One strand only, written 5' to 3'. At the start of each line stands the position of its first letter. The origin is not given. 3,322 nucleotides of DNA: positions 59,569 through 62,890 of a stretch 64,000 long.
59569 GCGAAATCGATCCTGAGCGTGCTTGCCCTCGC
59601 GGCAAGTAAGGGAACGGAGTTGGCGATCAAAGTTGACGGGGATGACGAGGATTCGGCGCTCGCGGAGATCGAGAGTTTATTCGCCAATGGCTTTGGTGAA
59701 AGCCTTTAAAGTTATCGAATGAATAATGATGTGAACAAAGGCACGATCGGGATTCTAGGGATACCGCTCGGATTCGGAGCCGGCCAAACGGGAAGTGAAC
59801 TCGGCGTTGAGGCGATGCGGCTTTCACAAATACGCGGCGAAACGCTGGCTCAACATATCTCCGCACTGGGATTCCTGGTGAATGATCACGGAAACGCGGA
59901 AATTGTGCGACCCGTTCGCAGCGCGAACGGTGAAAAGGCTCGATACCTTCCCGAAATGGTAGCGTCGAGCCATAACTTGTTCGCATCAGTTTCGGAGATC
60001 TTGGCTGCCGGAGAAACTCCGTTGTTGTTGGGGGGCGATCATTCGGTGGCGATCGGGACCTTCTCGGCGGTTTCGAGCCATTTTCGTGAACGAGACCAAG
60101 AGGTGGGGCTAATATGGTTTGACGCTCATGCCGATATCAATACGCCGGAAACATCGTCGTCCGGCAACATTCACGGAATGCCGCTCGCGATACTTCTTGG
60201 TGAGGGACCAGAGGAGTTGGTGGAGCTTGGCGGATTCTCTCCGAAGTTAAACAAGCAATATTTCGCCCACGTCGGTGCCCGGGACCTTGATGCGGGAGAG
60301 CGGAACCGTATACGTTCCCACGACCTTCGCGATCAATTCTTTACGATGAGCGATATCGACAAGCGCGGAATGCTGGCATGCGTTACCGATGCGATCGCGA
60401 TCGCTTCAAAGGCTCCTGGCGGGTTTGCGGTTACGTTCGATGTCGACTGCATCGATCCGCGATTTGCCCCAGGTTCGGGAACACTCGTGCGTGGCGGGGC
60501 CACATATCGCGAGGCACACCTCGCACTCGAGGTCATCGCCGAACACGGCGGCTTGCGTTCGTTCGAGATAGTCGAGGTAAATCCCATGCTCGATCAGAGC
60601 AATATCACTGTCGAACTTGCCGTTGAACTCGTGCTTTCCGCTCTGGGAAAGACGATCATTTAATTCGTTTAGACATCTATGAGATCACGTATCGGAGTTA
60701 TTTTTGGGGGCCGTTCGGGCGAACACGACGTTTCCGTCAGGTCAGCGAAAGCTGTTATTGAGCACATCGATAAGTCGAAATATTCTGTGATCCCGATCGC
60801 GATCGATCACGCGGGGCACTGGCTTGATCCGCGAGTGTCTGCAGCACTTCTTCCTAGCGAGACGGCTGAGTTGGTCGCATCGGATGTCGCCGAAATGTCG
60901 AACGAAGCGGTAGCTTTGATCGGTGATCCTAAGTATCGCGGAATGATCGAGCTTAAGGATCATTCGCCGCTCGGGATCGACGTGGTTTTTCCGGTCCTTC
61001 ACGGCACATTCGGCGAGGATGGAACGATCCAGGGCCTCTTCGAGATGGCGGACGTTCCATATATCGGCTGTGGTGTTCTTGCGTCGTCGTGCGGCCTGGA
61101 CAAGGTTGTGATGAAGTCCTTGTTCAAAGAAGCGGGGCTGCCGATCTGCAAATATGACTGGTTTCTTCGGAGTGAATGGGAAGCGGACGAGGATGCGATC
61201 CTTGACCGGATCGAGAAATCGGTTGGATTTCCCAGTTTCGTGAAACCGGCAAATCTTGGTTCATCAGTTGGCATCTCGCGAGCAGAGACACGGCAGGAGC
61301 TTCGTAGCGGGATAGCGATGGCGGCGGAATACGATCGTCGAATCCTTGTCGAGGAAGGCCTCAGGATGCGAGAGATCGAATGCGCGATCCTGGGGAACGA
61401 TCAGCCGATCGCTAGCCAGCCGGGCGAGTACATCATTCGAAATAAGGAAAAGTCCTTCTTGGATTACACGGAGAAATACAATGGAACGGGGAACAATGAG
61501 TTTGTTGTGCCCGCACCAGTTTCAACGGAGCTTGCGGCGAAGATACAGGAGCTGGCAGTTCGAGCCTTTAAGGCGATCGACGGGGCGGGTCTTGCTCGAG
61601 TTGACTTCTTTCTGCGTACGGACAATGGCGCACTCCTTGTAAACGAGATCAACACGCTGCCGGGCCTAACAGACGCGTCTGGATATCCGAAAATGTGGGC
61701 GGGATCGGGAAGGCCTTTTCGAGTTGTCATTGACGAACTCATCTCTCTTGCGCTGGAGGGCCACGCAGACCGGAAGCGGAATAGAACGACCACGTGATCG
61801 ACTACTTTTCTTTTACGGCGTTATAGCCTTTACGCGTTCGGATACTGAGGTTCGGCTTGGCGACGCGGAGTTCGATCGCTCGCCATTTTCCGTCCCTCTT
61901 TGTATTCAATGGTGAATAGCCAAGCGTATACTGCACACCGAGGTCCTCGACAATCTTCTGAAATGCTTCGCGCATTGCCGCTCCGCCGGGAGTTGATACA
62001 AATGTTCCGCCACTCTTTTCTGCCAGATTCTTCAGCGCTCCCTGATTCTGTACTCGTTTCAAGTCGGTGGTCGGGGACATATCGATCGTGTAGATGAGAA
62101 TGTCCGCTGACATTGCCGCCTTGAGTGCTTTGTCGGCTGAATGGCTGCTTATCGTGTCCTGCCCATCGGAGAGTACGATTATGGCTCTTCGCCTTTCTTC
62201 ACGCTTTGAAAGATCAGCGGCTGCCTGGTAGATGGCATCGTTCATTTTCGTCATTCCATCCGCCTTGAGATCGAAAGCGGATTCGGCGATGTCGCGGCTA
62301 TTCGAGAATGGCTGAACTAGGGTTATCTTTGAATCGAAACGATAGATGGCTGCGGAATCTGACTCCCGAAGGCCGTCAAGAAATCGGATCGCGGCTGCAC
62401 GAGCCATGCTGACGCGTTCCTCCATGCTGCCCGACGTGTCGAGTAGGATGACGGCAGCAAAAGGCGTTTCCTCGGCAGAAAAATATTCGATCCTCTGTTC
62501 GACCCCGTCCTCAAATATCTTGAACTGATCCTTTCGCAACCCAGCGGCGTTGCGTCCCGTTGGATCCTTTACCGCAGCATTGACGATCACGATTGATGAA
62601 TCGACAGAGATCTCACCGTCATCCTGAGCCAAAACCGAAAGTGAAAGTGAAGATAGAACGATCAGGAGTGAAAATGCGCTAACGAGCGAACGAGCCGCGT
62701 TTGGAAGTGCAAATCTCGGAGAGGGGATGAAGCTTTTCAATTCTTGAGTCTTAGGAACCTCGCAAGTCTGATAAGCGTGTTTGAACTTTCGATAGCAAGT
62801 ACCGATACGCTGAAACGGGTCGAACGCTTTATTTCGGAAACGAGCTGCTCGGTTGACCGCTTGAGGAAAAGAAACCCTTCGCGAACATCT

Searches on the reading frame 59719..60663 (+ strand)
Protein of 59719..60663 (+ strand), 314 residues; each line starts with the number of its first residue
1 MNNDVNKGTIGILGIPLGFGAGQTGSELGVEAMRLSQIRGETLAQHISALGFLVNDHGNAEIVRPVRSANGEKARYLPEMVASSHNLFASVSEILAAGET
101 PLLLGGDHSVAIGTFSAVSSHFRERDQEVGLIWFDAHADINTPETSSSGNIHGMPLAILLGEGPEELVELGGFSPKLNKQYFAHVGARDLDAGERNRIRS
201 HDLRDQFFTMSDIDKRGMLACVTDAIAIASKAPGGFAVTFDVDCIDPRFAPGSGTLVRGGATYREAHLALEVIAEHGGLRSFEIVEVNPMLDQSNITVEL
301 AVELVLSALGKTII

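Call 74: search_protein_families(library=pfam, proteins=[window:59719-60663:+], max_evalue=0.00001)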
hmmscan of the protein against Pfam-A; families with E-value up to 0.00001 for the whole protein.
window:59719-60663:+ (314 aa): 1 family
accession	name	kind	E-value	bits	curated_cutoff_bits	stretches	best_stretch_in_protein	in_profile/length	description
PF00491.26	Arginase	-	2.7e-63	214.5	22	1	10-309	3-279/280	Arginase family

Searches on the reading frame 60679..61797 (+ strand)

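Call 74: search_protein_families(library=pfam, proteins=[window:60679-61797:+], max_evalue=0.00001)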
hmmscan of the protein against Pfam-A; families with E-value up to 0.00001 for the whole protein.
window:60679-61797:+ (372 aa): 4 families
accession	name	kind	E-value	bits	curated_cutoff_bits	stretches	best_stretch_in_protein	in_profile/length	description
PF07478.18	Dala_Dala_lig_C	-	2.6e-66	223.5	24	1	148-355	1-203/204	D-ala D-ala ligase C-terminus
PF01820.27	Dala_Dala_lig_N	-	1e-35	123.3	34.6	1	4-131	1-121/121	D-ala D-ala ligase N-terminus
PF02222.28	ATP-grasp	-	1.8e-10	41.2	27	1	168-325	15-160/179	ATP-grasp domain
PF02786.22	CPSase_L_D2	-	4.8e-06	26.7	19.8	1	141-326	1-178/211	Carbamoyl-phosphate synthase L chain, ATP binding domain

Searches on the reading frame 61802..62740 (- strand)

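Call 74: search_protein_families(library=pfam, proteins=[window:61802-62740:-], max_evalue=0.00001)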
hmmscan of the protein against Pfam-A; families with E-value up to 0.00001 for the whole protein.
window:61802-62740:- (312 aa): 4 families
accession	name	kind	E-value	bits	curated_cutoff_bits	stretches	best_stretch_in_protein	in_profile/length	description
PF13519.12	VWA_2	-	2.1e-13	51.3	27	1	97-194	2-107/107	von Willebrand factor type A domain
PF00092.34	VWA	-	5.2e-12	46.8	23.8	1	97-248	3-160/174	von Willebrand factor type A domain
PF05762.20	VWA_CoxE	-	1.7e-08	34.6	26.4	1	89-220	52-186/222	VWA domain containing CoxE-like protein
PF13768.12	VWA_3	-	2.1e-07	31.6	27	1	97-247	4-153/155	von Willebrand factor type A domain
